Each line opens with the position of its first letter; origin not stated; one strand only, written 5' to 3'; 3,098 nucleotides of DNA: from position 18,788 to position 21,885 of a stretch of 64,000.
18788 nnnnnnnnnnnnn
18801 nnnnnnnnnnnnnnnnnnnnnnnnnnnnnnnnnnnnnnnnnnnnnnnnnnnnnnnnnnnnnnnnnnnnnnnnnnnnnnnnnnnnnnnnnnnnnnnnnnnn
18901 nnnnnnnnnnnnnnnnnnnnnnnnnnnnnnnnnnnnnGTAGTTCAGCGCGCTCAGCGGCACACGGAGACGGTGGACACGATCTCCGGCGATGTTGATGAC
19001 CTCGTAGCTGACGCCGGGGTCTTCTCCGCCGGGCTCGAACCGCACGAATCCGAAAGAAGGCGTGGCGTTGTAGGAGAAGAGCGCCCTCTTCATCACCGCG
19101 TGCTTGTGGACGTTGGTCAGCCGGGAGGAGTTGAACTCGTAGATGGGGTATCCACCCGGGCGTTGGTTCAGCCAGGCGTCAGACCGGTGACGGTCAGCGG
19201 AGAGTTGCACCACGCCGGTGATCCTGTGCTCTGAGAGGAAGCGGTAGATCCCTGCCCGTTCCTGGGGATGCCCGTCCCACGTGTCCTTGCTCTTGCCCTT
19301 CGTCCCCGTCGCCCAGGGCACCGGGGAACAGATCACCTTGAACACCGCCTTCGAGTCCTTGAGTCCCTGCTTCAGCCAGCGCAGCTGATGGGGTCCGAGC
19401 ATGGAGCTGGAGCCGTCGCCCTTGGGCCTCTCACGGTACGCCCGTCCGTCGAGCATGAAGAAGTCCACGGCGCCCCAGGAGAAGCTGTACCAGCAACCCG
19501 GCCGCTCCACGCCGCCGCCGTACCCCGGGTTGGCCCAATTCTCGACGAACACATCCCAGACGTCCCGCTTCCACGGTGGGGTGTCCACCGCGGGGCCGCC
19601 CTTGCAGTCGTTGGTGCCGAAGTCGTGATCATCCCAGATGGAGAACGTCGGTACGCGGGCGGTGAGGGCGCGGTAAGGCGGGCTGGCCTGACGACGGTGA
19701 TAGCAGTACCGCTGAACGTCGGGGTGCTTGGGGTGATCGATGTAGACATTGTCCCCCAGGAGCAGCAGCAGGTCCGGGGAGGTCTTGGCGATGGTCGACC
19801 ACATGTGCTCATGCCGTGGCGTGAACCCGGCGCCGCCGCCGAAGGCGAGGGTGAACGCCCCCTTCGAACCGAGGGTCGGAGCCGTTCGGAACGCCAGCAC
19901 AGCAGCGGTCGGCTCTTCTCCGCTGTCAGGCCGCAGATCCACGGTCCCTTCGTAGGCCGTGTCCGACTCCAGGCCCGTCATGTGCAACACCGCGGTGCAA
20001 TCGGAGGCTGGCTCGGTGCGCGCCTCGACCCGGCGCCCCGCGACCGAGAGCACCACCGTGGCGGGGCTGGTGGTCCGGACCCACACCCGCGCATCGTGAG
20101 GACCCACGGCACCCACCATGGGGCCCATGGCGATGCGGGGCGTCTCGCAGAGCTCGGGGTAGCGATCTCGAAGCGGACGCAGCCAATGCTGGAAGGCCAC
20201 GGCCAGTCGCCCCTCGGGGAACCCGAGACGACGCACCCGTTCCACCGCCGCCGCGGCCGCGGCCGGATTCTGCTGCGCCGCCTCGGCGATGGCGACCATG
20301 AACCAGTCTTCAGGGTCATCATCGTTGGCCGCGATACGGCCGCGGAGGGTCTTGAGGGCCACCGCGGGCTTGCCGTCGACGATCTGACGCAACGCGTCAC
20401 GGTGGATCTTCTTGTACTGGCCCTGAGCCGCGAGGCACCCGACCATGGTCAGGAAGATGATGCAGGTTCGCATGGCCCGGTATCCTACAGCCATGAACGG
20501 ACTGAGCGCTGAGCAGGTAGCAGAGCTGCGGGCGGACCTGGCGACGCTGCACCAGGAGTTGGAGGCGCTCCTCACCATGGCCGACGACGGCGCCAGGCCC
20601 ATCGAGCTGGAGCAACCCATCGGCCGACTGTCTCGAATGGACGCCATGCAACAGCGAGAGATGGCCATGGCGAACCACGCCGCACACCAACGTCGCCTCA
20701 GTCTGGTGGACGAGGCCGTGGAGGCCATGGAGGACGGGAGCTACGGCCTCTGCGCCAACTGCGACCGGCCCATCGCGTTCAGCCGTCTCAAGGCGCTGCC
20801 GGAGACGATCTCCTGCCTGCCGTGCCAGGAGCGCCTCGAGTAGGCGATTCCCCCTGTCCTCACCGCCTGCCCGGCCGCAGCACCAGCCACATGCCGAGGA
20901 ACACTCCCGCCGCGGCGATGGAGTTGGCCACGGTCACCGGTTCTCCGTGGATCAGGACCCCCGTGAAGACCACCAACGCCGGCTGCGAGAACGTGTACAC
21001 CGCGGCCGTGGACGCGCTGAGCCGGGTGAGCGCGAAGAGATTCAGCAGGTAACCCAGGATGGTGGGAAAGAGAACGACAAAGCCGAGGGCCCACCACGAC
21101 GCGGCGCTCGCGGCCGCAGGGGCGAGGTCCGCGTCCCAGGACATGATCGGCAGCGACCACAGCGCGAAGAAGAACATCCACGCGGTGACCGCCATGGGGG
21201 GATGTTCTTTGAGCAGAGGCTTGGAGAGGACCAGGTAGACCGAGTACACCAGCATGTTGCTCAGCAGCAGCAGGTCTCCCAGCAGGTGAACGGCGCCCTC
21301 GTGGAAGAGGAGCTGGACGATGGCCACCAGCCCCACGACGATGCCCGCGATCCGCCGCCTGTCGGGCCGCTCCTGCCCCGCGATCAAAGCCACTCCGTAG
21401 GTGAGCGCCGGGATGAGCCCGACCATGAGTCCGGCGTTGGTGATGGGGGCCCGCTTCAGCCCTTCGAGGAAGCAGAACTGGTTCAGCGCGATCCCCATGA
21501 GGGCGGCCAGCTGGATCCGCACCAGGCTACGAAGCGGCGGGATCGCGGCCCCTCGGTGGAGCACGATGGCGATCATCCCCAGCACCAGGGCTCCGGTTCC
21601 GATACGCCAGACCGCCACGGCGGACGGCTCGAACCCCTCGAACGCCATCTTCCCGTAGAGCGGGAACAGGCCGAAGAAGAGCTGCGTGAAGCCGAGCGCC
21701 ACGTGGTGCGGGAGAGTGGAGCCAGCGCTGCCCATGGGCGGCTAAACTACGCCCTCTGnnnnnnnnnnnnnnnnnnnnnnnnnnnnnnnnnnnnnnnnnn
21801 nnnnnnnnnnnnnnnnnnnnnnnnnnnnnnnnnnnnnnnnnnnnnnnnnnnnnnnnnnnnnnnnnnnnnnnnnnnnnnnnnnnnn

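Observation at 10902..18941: All-in-one 2,679-aa fusion of FixC/ETF-QO, FixX, acyl-CoA dehydrogenase, EtfB and EtfA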

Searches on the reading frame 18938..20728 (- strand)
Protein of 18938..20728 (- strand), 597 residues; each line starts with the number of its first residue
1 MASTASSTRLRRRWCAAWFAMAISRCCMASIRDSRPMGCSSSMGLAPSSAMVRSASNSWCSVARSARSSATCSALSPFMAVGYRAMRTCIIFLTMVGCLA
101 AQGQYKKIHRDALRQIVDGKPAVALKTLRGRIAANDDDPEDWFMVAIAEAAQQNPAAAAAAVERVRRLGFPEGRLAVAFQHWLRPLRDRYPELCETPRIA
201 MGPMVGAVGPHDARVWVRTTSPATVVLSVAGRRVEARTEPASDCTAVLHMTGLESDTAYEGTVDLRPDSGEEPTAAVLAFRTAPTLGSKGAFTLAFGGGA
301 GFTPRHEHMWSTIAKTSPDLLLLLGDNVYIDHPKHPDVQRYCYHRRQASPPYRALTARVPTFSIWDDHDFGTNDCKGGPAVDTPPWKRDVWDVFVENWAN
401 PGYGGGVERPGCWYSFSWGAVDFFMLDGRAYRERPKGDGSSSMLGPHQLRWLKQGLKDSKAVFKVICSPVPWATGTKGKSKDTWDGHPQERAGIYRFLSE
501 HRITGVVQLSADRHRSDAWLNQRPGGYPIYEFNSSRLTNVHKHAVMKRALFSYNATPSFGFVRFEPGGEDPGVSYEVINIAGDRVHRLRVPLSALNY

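Call 24: search_protein_families(library=pfam, proteins=[window:18938-20728:-], max_evalue=0.001)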
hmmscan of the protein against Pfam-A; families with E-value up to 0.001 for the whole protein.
window:18938-20728:- (597 aa): 2 families
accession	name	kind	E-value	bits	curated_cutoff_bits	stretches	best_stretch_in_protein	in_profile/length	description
PF09423.15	PhoD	-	3.1e-29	102.6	27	1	299-519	6-269/343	PhoD-like phosphatase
PF25077.1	DUF7800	-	1.6e-10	41.4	27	1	198-265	3-71/89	Domain of unknown function (DUF7800)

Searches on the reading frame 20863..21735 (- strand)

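Call 24: search_protein_families(library=pfam, proteins=[window:20863-21735:-], max_evalue=0.001)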
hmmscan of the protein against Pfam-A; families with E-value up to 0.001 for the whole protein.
window:20863-21735:- (291 aa): 1 family
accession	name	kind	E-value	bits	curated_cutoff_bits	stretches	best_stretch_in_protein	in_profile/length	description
PF00892.27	EamA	-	1.9e-36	125.8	28.2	2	152-286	2-134/135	EamA-like transporter family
